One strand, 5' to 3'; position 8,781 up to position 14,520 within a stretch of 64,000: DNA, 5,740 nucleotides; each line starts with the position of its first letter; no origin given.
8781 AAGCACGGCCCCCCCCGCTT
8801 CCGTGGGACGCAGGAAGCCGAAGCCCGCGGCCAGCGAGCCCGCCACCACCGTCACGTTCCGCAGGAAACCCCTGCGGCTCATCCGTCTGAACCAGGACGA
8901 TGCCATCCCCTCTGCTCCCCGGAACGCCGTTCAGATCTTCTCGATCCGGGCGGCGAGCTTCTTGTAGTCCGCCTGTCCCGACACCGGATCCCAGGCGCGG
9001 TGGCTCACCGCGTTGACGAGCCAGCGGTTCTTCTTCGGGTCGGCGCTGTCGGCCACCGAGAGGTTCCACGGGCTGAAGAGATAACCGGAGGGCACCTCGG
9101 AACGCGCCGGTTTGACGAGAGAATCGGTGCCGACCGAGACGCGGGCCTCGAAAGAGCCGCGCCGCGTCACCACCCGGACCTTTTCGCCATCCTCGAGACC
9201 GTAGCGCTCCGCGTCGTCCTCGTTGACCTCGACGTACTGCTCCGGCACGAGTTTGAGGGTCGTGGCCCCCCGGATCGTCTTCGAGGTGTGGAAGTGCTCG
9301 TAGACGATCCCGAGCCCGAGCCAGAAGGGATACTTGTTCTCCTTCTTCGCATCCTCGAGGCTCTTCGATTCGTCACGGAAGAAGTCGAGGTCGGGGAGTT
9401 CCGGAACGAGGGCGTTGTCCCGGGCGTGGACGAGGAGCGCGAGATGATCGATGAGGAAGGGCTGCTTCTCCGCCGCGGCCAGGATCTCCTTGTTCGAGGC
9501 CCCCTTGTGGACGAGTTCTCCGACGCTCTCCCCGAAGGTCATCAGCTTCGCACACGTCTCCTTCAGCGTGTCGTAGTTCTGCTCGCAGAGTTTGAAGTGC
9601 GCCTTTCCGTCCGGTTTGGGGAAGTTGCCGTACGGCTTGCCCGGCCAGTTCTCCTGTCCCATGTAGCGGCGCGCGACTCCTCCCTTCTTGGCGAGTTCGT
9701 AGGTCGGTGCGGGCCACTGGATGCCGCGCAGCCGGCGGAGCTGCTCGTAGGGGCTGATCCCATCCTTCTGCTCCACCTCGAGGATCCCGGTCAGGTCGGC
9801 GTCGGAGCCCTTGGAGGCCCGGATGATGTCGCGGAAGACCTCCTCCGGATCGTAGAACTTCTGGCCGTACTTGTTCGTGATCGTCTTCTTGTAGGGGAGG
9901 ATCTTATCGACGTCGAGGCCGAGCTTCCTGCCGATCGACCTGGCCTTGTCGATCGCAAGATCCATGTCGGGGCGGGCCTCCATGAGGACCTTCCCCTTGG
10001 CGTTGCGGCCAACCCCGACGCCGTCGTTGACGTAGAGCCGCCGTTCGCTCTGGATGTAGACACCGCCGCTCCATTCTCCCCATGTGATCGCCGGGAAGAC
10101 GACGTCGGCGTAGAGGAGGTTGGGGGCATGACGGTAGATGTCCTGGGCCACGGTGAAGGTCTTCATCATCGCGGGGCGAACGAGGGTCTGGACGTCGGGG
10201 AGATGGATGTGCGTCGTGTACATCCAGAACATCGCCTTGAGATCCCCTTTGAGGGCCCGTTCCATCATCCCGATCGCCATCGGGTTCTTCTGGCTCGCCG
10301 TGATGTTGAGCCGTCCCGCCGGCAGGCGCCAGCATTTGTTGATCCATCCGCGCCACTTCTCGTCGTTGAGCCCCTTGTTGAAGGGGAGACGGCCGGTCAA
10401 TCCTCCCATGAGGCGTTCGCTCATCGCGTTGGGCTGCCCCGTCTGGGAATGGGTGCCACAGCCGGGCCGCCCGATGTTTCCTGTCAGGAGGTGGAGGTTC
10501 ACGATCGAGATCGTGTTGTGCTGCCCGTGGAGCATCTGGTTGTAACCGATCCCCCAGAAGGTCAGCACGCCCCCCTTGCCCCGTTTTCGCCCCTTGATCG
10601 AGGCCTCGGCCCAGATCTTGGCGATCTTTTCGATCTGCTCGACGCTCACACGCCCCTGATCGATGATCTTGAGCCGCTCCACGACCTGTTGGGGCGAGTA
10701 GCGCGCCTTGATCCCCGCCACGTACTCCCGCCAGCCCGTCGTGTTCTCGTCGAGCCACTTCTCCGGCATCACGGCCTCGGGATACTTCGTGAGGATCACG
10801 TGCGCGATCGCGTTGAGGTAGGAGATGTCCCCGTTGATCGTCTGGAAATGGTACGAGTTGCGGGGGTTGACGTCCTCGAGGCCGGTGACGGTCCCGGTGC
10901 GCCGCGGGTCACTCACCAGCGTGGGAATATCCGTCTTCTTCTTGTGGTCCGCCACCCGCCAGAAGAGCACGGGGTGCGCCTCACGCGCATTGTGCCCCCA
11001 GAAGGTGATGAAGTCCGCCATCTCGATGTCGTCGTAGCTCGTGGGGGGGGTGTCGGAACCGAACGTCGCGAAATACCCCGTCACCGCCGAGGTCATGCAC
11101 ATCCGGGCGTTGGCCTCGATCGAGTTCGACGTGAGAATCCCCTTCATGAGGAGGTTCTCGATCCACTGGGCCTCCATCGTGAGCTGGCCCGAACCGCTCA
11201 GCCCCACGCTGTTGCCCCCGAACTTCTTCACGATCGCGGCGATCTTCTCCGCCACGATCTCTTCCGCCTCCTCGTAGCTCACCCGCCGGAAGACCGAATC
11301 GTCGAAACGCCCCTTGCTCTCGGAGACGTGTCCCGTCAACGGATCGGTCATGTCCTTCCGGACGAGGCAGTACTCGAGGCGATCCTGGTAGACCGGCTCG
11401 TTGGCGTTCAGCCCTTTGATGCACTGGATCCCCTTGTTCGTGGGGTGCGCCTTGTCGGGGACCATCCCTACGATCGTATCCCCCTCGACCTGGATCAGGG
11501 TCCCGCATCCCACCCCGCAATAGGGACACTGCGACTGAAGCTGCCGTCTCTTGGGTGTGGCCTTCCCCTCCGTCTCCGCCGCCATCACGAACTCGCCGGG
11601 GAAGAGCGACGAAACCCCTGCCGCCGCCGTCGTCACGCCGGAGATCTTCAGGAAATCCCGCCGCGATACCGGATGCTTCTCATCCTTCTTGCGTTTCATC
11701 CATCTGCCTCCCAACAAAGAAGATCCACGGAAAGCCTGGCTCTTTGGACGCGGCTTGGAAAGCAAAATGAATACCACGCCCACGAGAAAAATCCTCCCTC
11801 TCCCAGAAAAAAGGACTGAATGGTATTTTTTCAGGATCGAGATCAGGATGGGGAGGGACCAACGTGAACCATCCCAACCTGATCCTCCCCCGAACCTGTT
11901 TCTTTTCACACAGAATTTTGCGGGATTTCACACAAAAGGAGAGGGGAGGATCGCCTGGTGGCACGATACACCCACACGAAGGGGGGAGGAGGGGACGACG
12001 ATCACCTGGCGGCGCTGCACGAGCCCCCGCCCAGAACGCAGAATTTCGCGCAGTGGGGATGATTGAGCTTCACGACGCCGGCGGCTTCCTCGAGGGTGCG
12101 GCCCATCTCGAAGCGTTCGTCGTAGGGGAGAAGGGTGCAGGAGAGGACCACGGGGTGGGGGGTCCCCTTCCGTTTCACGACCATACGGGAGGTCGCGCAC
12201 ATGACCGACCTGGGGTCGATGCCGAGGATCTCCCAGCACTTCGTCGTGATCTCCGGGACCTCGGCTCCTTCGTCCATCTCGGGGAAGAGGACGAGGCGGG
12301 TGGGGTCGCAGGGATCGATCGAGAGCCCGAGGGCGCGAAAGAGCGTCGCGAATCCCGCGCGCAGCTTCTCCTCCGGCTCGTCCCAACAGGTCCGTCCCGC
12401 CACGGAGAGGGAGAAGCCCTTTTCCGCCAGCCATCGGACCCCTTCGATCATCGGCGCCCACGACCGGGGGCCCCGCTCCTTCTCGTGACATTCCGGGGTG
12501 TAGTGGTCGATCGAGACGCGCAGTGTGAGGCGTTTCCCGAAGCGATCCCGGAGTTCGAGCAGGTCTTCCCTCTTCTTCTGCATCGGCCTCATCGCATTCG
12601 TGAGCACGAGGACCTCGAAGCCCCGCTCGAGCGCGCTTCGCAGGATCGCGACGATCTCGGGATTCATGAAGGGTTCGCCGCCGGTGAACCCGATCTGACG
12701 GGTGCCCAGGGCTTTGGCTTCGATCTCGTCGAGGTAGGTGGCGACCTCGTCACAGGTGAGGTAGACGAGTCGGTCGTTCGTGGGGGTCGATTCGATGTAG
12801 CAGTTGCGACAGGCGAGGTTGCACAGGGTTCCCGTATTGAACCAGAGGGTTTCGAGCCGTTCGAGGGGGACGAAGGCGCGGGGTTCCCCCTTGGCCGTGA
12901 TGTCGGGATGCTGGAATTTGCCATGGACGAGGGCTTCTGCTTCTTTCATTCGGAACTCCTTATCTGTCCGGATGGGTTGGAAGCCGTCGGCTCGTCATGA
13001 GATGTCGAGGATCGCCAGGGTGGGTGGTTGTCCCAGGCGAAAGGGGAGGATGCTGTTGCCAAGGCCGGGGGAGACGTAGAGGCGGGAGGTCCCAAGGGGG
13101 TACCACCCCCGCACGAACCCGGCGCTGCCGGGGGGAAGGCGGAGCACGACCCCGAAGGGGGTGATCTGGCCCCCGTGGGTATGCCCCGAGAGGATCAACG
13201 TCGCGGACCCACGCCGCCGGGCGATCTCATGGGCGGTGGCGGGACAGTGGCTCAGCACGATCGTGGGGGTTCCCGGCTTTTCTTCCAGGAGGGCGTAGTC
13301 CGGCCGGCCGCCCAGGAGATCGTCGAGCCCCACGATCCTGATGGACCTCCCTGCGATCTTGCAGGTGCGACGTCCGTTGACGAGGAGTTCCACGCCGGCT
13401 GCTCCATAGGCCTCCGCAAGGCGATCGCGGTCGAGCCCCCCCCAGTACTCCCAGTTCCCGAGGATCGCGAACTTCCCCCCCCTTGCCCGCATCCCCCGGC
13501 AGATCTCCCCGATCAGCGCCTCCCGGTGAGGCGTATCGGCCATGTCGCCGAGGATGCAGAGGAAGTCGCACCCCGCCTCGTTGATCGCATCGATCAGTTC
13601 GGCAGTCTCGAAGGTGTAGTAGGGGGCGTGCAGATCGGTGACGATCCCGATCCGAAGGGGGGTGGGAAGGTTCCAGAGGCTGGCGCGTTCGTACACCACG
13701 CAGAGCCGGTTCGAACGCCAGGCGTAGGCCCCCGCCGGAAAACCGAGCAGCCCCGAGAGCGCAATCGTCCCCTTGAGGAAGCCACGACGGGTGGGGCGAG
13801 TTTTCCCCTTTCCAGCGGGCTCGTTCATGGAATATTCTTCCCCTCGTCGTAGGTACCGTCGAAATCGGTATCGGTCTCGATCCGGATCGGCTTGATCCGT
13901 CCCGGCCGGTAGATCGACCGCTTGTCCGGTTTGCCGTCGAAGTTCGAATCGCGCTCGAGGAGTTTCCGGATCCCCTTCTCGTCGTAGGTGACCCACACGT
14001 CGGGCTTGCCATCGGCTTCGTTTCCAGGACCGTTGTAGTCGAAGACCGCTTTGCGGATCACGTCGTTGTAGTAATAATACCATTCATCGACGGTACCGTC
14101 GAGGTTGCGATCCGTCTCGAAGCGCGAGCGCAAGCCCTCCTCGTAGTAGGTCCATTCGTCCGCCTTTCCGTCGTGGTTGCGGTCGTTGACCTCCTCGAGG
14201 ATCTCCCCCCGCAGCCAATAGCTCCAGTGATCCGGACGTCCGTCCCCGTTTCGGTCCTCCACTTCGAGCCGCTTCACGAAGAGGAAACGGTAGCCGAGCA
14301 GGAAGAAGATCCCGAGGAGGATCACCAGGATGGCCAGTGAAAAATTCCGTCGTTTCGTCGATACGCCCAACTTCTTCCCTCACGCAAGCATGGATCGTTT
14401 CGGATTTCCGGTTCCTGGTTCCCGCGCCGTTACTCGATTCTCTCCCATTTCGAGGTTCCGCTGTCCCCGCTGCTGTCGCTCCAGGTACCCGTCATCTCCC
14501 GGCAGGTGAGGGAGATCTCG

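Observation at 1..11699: Composite periplasmic redox supercluster: NapA-like MopB, three NapG-type and two NapH-type proteins, plus hexaheme cytochrome c and a second (ActB/QrcB-like) MopB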

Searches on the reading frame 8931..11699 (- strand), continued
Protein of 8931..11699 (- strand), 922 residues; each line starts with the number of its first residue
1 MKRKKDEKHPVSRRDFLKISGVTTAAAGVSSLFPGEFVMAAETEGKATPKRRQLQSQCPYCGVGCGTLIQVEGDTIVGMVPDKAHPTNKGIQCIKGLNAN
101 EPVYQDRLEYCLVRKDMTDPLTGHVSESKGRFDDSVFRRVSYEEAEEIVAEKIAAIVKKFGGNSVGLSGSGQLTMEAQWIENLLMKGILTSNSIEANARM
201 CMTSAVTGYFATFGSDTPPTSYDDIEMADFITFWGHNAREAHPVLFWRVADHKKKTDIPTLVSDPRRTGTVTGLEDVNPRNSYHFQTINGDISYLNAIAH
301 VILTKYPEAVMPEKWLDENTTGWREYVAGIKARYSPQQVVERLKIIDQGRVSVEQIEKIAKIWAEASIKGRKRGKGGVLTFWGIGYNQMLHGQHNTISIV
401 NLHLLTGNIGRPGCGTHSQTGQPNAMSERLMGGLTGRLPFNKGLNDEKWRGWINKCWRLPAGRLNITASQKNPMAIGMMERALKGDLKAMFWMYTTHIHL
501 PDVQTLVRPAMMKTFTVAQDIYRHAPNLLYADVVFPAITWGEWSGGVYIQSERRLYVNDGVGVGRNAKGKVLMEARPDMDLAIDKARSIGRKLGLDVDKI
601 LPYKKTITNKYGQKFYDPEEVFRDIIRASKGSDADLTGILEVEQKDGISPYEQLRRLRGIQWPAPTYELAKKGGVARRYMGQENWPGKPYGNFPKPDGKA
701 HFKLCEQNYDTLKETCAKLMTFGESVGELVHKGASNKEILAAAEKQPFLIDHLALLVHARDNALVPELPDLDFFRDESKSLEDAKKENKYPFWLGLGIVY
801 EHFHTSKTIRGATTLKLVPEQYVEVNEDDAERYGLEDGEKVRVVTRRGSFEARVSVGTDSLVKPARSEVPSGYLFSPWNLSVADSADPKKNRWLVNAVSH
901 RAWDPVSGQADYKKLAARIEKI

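Call 93: find_encoding_contigs(protein=P0122, flank=8000, max_places=2)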
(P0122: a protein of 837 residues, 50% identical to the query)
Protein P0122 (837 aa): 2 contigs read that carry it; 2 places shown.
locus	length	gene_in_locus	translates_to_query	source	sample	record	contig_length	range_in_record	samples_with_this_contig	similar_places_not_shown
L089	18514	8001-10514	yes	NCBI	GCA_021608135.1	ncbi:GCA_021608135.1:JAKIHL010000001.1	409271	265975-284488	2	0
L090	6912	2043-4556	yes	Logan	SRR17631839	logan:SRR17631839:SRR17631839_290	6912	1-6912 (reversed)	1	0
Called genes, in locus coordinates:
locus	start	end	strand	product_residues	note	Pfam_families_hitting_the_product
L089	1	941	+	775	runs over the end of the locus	PF02190:LON_substr_bdg, PF13191:AAA_16 (faint), PF00004:AAA, PF07728:AAA_5, PF22667:Lon_lid, PF05362:Lon_C, PF13541:ChlI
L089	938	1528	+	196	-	PF01926:MMR_HSR1, PF02421:FeoB_N, PF03193:RsgA_GTPase (faint), PF00350:Dynamin_N (faint)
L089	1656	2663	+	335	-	PF21758:LpdD_chaperone, PF02348:CTP_transf_3, PF12804:NTP_transf_3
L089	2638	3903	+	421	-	PF03453:MoeA_N, PF00994:MoCF_biosynth, PF03454:MoeA_C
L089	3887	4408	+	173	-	PF03205:MobB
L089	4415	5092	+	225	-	PF02597:ThiS, PF02391:MoaE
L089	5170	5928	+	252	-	PF00902:TatC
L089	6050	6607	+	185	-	PF13183:Fer4_8 (faint), PF12797:Fer4_2 (faint), PF14697:Fer4_21 (faint), PF12798:Fer4_3 (faint), PF12838:Fer4_7, PF13187:Fer4_9 (weak), PF00037:Fer4 (weak), PF12838:Fer4_7 (weak), +2 more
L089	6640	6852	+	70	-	PF02416:TatA_B_E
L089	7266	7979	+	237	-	PF00034:Cytochrom_C, PF13442:Cytochrome_CBB3, PF00034:Cytochrom_C, PF13442:Cytochrome_CBB3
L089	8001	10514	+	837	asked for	PF10518:TAT_signal (weak), PF04879:Molybdop_Fe4S4, PF00384:Molybdopterin, PF01568:Molydop_binding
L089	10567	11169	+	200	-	PF13187:Fer4_9 (faint), PF13534:Fer4_17 (faint), PF13237:Fer4_10 (faint), PF00037:Fer4 (faint), PF12838:Fer4_7, PF13484:Fer4_16 (weak), PF14697:Fer4_21 (weak), PF12838:Fer4_7 (weak), +3 more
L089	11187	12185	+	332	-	PF12801:Fer4_5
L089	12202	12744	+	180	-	-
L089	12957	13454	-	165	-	PF18917:LiaI-LiaF-like_TM1 (weak), PF22570:LiaF-TM (weak)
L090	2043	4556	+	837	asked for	PF10518:TAT_signal (weak), PF04879:Molybdop_Fe4S4, PF00384:Molybdopterin, PF01568:Molydop_binding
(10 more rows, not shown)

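Call 94: find_encoding_contigs(protein=P0126, flank=8000, max_places=2)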
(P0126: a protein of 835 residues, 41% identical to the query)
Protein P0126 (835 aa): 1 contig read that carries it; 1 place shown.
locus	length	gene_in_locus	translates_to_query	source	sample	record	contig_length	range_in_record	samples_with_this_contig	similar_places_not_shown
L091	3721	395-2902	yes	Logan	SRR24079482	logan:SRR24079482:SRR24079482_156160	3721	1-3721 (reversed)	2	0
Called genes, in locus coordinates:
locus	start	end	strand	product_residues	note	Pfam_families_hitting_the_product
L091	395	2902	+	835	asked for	PF04879:Molybdop_Fe4S4, PF00384:Molybdopterin, PF01568:Molydop_binding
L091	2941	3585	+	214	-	PF03703:bPH_2 (weak)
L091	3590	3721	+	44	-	?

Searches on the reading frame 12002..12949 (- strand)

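Call 23: search_protein_families(library=pfam, proteins=[window:12002-12949:-], max_evalue=0.001)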
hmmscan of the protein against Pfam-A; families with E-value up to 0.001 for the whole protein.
window:12002-12949:- (315 aa): 2 families
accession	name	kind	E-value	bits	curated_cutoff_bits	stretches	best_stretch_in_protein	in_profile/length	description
PF04055.27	Radical_SAM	-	3.2e-21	76.7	29.5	1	38-181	2-143/166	Radical SAM superfamily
PF13353.11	Fer4_12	-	6.3e-06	27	22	1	43-111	15-82/137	4Fe-4S single cluster domain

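Call 41: search_protein_families(library=ncbifam, proteins=[window:12002-12949:-], max_evalue=0.001)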
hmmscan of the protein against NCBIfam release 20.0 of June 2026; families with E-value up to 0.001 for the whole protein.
window:12002-12949:- (315 aa): 45 families (the best 25 are shown)
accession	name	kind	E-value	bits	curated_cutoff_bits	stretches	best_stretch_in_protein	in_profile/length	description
NF049973.1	radical_Rv1681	equivalog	3.2e-28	98.6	380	1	34-207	73-237/326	Rv1681 family radical SAM protein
TIGR04167.1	rSAM_SeCys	equivalog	1.3e-17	64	300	1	30-180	5-149/303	arsenosugar biosynthesis radical SAM (seleno)protein ArsS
NF045574.1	sacti_mat_StsB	exception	1.8e-14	53.4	625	1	23-180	86-234/466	StsB family radical SAM/SPASM domain sactipeptide maturase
NF033640.1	N_Twi_rSAM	subfamily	2.5e-14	53.2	170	1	15-177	93-268/398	twitch domain-containing radical SAM protein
NF050035.1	rSAM_WgK_link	exception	1.3e-12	47.4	650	1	42-177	18-146/367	radical SAM/SPASM peptide maturase WgkB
TIGR04053.2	TIGR04053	equivalog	1.6e-12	47.4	395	1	38-185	13-156/366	TIGR04053 family radical SAM/SPASM domain-containing protein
TIGR04055.1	rSAM_NirJ2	equivalog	2.5e-11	43.7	500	1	37-192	4-152/326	putative heme d1 biosynthesis radical SAM protein NirJ2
NF038283.1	viperin_w_prok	equivalog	3.1e-11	43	180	1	42-127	11-100/281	viperin family antiviral radical SAM protein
TIGR04251.1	SCM_rSAM_ScmF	equivalog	4.4e-11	42.8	400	1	32-180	3-147/353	SynChlorMet cassette radical SAM/SPASM protein ScmF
TIGR04303.1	GeoRSP_rSAM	equivalog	4.7e-10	39.5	400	1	39-188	11-150/325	GeoRSP system radical SAM/SPASM protein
TIGR04082.1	rSAM_for_selen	equivalog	5.7e-10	38.5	350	1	34-133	200-295/516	thio(seleno)oxazole modification radical SAM maturase SbtM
NF012164.0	AlbA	equivalog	1.1e-09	37.2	850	1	37-184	117-257/442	subtilosin maturase AlbA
TIGR02666.1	moaA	equivalog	4.6e-09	35.7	284.05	1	43-131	20-111/336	GTP 3',8-cyclase MoaA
NF045702.1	rSAM_GDGT_ether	equivalog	8.8e-09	34.5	450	1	43-155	96-206/486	tetraether lipid synthase Tes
TIGR04545.1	rSAM_ahbD_hemeb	equivalog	1.1e-08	34.9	500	1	41-184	8-144/339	heme b synthase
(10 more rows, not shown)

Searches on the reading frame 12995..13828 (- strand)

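Call 23: search_protein_families(library=pfam, proteins=[window:12995-13828:-], max_evalue=0.001)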
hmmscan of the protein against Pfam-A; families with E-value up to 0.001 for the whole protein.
window:12995-13828:- (277 aa): 2 families
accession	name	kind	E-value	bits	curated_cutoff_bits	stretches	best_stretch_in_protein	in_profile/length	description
PF00149.33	Metallophos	-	1.3e-13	52.3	21.5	1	58-219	1-190/191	Calcineurin-like phosphoesterase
PF12850.12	Metallophos_2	-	3.7e-08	33.9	27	1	58-240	1-139/154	Calcineurin-like phosphoesterase superfamily domain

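Call 41: search_protein_families(library=ncbifam, proteins=[window:12995-13828:-], max_evalue=0.001)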
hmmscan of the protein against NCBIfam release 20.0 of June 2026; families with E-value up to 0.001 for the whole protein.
window:12995-13828:- (277 aa): 3 families
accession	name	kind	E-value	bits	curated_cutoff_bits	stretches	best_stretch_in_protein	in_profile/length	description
NF008460.0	PRK11340.1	equivalog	7.4e-21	74.8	188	1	21-276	15-270/271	phosphodiesterase YaeI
NF033458.1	lipid_A_LpxG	equivalog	5.1e-14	52.3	350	1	146-275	183-317/321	UDP-2,3-diacylglucosamine diphosphatase LpxG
NF006988.0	PRK09453.1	equivalog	2.7e-05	24.1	117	0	189-241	99-151/183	phosphodiesterase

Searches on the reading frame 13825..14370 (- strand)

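Call 23: search_protein_families(library=pfam, proteins=[window:13825-14370:-], max_evalue=0.001)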
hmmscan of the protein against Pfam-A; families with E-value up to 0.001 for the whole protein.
window:13825-14370:- (181 aa): 0 families

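Call 41: search_protein_families(library=ncbifam, proteins=[window:13825-14370:-], max_evalue=0.001)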
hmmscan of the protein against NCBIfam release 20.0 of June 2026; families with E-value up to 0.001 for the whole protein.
window:13825-14370:- (181 aa): 1 family
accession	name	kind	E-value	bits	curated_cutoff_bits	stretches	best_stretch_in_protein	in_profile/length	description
NF050087.1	Lsa25.6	equivalog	0.00012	21.7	150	0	63-104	116-153/196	Lsa25.6 family adhesin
